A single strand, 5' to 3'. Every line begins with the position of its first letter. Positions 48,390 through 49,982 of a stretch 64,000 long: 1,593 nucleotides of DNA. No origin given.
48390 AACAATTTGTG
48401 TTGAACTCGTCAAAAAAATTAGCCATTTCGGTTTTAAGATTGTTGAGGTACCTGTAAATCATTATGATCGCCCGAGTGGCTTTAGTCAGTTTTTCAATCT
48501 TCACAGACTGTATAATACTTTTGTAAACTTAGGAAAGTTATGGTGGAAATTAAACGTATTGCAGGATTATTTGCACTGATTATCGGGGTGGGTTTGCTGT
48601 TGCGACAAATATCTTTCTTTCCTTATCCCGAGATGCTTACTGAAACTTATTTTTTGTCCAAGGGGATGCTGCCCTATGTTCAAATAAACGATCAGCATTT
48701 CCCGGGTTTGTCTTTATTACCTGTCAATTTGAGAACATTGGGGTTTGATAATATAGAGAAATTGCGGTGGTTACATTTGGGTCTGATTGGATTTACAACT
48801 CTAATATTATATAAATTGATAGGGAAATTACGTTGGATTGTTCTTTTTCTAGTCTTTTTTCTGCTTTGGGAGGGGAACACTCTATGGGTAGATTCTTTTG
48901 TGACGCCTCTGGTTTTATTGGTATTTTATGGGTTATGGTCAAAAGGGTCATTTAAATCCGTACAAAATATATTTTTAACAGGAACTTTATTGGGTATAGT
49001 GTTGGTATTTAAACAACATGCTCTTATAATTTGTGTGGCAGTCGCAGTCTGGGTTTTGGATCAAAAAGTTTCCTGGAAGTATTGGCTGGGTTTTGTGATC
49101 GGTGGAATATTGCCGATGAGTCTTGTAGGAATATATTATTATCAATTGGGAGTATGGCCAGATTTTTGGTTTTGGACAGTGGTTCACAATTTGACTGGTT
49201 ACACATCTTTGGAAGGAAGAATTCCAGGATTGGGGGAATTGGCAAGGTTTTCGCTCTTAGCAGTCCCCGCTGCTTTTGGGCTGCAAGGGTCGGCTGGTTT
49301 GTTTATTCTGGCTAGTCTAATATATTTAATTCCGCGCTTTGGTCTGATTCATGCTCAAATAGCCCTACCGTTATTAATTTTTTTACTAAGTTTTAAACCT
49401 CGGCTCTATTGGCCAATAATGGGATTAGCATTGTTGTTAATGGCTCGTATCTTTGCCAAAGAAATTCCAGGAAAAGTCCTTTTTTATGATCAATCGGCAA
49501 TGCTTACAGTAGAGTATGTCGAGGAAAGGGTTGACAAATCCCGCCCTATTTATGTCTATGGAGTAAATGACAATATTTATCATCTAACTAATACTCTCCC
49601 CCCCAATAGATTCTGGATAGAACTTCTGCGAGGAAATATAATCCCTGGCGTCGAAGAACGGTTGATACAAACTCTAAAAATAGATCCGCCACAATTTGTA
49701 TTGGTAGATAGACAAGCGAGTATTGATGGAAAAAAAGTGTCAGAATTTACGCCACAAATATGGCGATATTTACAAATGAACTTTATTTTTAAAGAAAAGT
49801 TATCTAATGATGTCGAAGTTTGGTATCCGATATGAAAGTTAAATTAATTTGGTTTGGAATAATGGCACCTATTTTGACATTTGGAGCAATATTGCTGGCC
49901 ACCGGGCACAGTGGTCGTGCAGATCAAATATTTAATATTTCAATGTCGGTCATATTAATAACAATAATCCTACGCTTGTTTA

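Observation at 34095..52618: Three giant YfhO/AftD-like GT-C proteins (two in tandem) sharing a conserved extracytoplasmic C-terminal domain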

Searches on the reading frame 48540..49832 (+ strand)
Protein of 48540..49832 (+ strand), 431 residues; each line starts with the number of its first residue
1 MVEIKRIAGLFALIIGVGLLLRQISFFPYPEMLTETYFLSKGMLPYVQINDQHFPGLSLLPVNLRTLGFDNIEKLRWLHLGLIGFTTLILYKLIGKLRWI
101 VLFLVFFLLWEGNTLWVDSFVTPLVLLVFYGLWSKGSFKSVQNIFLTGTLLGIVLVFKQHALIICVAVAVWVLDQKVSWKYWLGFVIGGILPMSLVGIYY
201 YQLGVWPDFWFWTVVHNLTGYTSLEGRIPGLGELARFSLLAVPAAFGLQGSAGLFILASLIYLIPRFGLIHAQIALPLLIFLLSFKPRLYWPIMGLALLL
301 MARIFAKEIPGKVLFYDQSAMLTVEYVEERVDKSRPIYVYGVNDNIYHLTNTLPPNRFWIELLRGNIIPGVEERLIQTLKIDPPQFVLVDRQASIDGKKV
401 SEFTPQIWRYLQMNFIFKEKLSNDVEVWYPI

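Call 10: search_protein_families(library=pfam, proteins=[window:48540-49832:+], max_evalue=0.01)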
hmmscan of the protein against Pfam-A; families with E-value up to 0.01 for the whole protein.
window:48540-49832:+ (431 aa): 0 families

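Call 40: search_protein_families(library=ncbifam, proteins=[window:48540-49832:+], max_evalue=0.001)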
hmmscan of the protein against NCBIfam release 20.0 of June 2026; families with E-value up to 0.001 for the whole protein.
window:48540-49832:+ (431 aa): 0 families

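Call 66: search_protein_families(library=pfam, proteins=[window:48540-49832:+], max_evalue=5)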
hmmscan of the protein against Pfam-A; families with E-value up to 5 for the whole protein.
window:48540-49832:+ (431 aa): 0 families
